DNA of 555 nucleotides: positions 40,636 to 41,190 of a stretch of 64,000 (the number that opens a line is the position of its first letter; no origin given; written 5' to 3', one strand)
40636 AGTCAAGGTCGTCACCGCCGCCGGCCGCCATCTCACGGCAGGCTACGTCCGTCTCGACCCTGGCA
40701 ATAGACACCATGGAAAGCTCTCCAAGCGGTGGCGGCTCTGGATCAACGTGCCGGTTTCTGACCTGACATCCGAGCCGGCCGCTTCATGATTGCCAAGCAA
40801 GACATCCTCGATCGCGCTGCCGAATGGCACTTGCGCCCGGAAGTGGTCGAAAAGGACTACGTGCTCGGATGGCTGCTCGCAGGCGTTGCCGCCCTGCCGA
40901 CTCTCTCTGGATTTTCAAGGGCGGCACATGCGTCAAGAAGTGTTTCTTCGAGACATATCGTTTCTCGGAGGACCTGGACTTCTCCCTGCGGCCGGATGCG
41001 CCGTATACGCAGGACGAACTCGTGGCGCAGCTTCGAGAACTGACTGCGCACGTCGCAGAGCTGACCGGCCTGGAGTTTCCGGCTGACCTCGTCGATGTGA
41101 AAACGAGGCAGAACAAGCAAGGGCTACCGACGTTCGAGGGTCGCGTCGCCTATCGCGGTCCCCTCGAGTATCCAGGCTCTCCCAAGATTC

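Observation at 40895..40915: Apparent frameshift in the AbiEii-like gene at a (CT)4 dinucleotide tract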

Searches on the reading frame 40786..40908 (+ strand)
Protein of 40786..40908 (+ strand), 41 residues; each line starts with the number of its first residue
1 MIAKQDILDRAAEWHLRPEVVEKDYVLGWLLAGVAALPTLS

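Call 4: search_protein_families(library=pfam, proteins=[window:40786-40908:+], max_evalue=0.01)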
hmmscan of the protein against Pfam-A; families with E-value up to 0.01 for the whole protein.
window:40786-40908:+ (41 aa): 0 families

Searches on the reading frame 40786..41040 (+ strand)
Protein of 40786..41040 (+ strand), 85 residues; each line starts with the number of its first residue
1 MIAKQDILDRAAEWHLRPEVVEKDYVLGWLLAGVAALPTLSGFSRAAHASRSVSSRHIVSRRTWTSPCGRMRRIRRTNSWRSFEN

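Call 18: list_cluster_members(proteins=[P0001, window:40786-41040:+, window:40824-42179:+, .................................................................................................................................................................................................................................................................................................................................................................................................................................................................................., window:39971-40786:+, window:42186-43208:-])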
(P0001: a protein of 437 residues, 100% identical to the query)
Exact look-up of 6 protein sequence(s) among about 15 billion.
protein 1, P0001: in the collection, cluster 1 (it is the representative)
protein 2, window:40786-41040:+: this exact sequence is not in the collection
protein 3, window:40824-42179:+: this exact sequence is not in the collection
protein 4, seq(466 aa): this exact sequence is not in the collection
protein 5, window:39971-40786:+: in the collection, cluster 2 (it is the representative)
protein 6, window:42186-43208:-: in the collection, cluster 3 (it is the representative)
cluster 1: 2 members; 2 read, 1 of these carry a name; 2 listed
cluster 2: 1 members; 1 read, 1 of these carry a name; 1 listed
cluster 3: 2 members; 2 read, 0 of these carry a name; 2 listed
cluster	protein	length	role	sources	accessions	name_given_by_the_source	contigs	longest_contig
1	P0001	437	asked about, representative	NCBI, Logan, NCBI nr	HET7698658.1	MAG TPA: nucleotidyl transferase AbiEii/AbiGii toxin family protein [Vicinamibacterales ... | nucleotidyl transferase AbiEii/AbiGii toxin family protein [Vicinamibacterales bacterium]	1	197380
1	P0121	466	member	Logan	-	-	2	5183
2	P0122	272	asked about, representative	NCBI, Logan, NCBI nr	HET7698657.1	MAG TPA: type IV toxin-antitoxin system AbiEi family antitoxin domain-containing protein ... | type IV toxin-antitoxin system AbiEi family antitoxin domain-containing protein ...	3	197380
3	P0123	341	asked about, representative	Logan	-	-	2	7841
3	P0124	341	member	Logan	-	-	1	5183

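Call 21: find_encoding_contigs(protein=P0121, flank=5000, max_places=10)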
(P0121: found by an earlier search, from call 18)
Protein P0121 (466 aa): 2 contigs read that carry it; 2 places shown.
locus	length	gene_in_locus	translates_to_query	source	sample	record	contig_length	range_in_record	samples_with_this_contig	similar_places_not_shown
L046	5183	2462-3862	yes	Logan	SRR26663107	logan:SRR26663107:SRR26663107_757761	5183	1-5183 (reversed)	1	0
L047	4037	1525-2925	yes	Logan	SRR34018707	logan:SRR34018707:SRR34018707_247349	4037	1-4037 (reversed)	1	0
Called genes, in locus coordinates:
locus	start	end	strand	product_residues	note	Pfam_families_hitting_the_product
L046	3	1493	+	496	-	?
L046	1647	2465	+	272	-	PF13338:AbiEi_4 (weak)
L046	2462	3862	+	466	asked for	PF08843:AbiEii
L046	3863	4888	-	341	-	-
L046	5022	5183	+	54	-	?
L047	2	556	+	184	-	?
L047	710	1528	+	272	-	PF13338:AbiEi_4 (weak)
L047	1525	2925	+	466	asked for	PF08843:AbiEii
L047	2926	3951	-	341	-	-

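Call 29: search_protein_families(library=padloc, proteins=[P0121], max_evalue=0.01)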
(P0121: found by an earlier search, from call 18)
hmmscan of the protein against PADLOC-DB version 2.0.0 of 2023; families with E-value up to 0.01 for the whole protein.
P0121 (466 aa): 33 families (the best 25 are shown)
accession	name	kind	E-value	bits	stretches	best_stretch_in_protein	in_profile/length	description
PDLC02317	AbiEii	-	4.9e-121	402.4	1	1-396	1-394/396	AbiEii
PDLC02304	AbiEii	-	4.1e-65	218.3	1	1-270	1-252/260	AbiEii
PDLC02323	AbiEii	-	8.4e-23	79.2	1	1-212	1-196/248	AbiEii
PDLC02321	AbiEii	-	3.6e-20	70.8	2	18-99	19-106/296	AbiEii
PDLC02294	AbiEii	-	2.1e-18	65.1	1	1-219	1-202/260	AbiEii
PDLC02288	AbiEii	-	1.7e-16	58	1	4-276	14-273/294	AbiEii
PDLC02291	AbiEii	-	1.6e-15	55.2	1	7-265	23-256/310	AbiEii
PDLC02306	AbiEii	-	2.3e-15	55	1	38-268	36-270/280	AbiEii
PDLC02292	AbiEii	-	2.7e-15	54.9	1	11-93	18-93/283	AbiEii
PDLC02318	AbiEii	-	1e-14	52.6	1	36-220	35-200/280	AbiEii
PDLC02305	AbiEii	-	1.9e-14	51.6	1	3-222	4-212/306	AbiEii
PDLC02289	AbiEii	-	3.3e-14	51.1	1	7-266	17-290/309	AbiEii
PDLC02303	AbiEii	-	3.7e-12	44.2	1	5-255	4-226/249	AbiEii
PDLC02307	AbiEii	-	1.2e-11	42.8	2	169-215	113-159/219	AbiEii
PDLC02296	AbiEii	-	1.6e-11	41.9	1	20-210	23-208/282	AbiEii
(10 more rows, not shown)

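Call 30: search_protein_families(library=ncbifam, proteins=[P0121], max_evalue=0.01)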
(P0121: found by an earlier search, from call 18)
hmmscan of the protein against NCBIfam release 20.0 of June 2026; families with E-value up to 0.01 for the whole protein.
P0121 (466 aa): 0 families

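Call 37: predict_structure(alignment_id=A1)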
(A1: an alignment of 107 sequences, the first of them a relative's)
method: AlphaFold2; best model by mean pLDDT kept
length: 466 residues; sequences in the alignment: 107
mean_pLDDT: 88.6   pTM: 0.79
mean pLDDT of the five models: 88.6, 88.0, 88.0, 88.0, 86.0
residues with pLDDT >= 90: 336; 70-90: 98; 50-70: 6; < 50: 26
segments of 3 or more residues with pLDDT < 50: 393-418
pLDDT, mean of each block of 10 residues (from residue 1): 92 90 95 97 95 80 89 97 98 95 96 93 94 92 94 92 94 96 94 93 88 98 95 97 91 85 94 95 91 85 81 90 95 97 90 95 95 94 87 34 30 42 91 90 89 90 88
secondary structure, 60 per line:
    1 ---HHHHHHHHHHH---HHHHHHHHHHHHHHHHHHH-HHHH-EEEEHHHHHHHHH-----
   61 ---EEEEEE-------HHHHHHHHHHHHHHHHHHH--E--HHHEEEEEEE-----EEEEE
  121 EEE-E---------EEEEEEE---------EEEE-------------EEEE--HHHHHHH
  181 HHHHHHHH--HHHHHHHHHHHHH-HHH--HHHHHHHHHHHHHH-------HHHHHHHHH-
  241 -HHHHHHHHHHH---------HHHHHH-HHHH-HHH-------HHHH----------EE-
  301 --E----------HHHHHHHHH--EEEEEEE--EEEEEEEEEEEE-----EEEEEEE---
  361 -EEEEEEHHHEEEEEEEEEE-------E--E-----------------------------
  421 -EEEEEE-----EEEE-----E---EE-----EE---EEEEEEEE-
elements in order: H4-14 H18-36 H38-41 E43-46 H47-55 E64-69 H77-95 E104-110 E116-123 E135-141 E151-154 E168-171 H174-188 H191-203 H210-223 H231-239 H242-252 H262-267 H269-272 H284-287 H314-322 E325-331 E334-345 E351-357 E362-367 E371-380 E422-427 E433-436 E458-465

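Call 40: fold_search(model_id=the predicted structure, library=pdb)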
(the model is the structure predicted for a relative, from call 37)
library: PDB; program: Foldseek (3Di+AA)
matches with E <= 10: 655; with E <= 0.001: 14
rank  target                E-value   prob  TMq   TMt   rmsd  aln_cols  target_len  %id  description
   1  6y56                  2.1e-08  1.00  0.38  0.58   7.3       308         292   19  MenT4, nucleotidyltransferase toxin Rv2826c from Mycobacterium tuberculosis H37Rv (released 2020-09-16)
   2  6j7p                  6.9e-07  1.00  0.42  0.64   4.8       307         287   18  Crystal structure of toxin TglT (unusual type guanylyltransferase-like toxin, Rv1045) mutant E146Q co-expressed with Tak (released 2020-05-13)
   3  6j7o                  8.1e-07  1.00  0.43  0.65   4.8       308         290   17  Crystal structure of toxin TglT (unusual type guanylyltransferase-like toxin, Rv1045) mutant E146Q from Mycobacterium tu (released 2020-05-13)
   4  6j7n                  9.0e-07  1.00  0.43  0.65   4.7       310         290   17  Crystal structure of toxin TglT (unusual type guanylyltransferase-like toxin, Rv1045) mutant D82A co-expressed with TakA (released 2020-05-13)
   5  6j7q                  1.0e-06  1.00  0.43  0.64   4.8       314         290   16  Crystal structure of toxin TglT (unusual type guanylyltransferase-like toxin, Rv1045) mutant S78A from Mycobacterium tub (released 2020-05-13)
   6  6j7r                  1.4e-06  1.00  0.43  0.66   4.5       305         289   16  Crystal structure of toxin TglT (unusual type guanylyltransferase-like toxin, Rv1045) mutant S78A co-expressed with TakA (released 2020-05-13)
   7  6j7s                  1.4e-06  1.00  0.43  0.66   4.8       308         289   16  Crystal structure of toxin TglT (unusual type guanylyltransferase-like toxin, Rv1045) wild type protein from Mycobacteri (released 2020-05-13)
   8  8xhr_A                4.9e-06  1.00  0.42  0.63   4.5       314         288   15  Crystal structure of Mycobacterium tuberculosis MenT3 bound with CTP (released 2024-02-28)
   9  6y5u                  6.4e-06  1.00  0.43  0.65   4.7       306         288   15  MenT3 (aka TglT), nucleotidyltransferase toxin Rv1045 from Mycobacterium tuberculosis (released 2020-09-16)
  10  8tp8_D                4.1e-04  0.99  0.15  0.21  21.1       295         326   16  Structure of the C. crescentus WYL-activator, DriD, bound to ssDNA and cognate DNA (released 2023-11-29)
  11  9fnd_Y                4.4e-04  1.00  0.16  0.23  16.1       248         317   15  Transcriptional activator PafBC bound to mycobacterial RNA polymerase (released 2025-02-12)
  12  9pfv_Q                5.6e-04  0.98  0.16  0.22  20.0       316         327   16  The cryo-EM structure of C. crescentus DriD-ssDNA-RNAP-Sigma73-CCNA_03891/CCNA_01149 promoter transcription activation (released 2026-02-25)
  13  6sj9_A                9.0e-04  0.98  0.16  0.12  19.7       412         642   10  Proteasome accessory factor B/C (PafBC) of Arthrobacter aurescens (released 2019-10-16)
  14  8tpk_A                9.9e-04  0.97  0.15  0.21  22.3       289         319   17  P6522 crystal form of C. crescentus DriD-ssDNA-DNA complex (released 2023-11-29)
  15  8an5_A                1.1e-03  1.00  0.24  0.52   7.5       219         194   14  MenAT1 toxin-antitoxin complex (rv0078a-rv0078b) from Mycobacterium tuberculosis H37Rv (released 2023-08-02)
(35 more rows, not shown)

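Call 56: search_protein_families(library=pfam, proteins=[P0121], max_evalue=0.01)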
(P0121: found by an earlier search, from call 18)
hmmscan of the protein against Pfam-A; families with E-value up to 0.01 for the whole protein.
P0121 (466 aa): 3 families
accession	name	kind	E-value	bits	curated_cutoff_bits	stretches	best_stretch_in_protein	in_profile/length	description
PF08843.17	AbiEii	-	2.7e-38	132.7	22.5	1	30-266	2-236/238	Nucleotidyl transferase AbiEii toxin, Type IV TA system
PF13280.12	WYL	-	0.0015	18.9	21.8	1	314-375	3-69/70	WYL domain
PF09723.15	Zn_ribbon_8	-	0.0076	16.7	34.4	0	421-437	2-18/41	Zinc ribbon domain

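Call 57: search_solved_structures(query=A1, max_evalue=0.01, show_alignments=3)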
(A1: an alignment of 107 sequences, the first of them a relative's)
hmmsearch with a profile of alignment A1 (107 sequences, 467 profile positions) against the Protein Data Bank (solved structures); distinct sequences matched with E-value up to 0.01: 2.
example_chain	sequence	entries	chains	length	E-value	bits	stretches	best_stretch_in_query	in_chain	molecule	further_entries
9hlo_B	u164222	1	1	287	1e-12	50.8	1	23-253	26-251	Abortive infection protein AbiGII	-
6y56_A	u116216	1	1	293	6.9e-05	25.1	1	39-69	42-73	Uncharacterized protein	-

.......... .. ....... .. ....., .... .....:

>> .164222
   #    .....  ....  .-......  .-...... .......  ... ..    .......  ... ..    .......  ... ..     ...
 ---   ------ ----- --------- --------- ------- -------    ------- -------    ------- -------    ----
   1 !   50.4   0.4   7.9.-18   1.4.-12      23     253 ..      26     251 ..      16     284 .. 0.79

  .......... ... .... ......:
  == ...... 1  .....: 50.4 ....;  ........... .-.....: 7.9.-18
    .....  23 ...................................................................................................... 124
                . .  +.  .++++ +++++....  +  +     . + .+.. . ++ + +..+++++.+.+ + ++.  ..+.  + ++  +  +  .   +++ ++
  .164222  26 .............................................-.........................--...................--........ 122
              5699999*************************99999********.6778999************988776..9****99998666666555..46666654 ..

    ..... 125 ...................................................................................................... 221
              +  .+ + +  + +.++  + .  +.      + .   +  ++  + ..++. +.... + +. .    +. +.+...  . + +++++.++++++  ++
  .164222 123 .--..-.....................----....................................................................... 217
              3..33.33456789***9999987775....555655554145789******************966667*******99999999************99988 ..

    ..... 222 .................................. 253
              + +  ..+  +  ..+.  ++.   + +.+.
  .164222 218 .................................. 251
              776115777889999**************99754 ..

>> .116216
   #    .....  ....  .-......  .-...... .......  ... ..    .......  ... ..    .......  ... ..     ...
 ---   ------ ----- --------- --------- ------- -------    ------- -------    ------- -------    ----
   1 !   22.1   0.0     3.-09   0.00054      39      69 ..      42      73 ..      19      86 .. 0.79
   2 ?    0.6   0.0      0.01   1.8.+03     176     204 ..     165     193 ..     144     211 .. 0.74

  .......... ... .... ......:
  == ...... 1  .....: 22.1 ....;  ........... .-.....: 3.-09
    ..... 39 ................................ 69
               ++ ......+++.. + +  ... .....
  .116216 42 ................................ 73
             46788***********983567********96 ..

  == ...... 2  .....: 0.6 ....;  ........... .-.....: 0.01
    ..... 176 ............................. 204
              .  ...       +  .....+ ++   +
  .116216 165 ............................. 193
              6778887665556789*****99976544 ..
